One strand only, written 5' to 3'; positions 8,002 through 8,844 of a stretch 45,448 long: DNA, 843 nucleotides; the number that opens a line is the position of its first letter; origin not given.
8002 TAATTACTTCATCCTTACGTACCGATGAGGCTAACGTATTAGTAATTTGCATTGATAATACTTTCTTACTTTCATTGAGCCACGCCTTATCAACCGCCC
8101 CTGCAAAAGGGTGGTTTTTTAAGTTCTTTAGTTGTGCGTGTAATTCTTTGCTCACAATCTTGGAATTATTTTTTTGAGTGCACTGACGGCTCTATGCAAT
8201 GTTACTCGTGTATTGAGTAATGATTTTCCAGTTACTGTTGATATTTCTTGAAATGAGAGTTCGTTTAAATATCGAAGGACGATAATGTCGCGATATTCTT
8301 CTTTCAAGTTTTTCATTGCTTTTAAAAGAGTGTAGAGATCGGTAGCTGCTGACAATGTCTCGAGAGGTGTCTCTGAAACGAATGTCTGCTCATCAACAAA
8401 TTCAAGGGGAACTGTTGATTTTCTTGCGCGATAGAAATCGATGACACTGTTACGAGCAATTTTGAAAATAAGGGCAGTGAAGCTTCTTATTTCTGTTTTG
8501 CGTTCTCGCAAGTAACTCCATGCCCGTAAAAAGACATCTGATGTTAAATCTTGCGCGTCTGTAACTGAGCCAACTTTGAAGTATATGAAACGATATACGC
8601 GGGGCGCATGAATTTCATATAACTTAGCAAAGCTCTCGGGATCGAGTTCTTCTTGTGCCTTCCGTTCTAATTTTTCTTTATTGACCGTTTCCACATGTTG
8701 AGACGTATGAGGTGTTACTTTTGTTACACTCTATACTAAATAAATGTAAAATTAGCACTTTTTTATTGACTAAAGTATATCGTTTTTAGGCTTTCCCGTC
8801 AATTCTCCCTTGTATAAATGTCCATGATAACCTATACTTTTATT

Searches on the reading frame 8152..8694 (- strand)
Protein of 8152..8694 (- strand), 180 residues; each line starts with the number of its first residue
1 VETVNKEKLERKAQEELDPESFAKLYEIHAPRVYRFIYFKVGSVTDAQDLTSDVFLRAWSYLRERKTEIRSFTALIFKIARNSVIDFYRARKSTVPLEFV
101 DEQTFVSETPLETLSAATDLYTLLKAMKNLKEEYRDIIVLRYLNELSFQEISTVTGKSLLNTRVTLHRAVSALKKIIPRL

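Call 55: search_protein_families(library=pfam, proteins=[window:8152-8694:-], max_evalue=0.00001)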
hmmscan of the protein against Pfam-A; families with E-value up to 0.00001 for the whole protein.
window:8152-8694:- (180 aa): 3 families
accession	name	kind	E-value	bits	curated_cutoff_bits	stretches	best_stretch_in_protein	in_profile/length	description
PF04542.20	Sigma70_r2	-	2.1e-13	50.3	24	1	25-93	1-70/71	Sigma-70 region 2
PF08281.18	Sigma70_r4_2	-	7.9e-11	41.9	25.7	1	123-173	4-54/54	Sigma-70, region 4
PF04545.22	Sigma70_r4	-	3.6e-08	33.3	24.1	1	126-175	1-50/50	Sigma-70, region 4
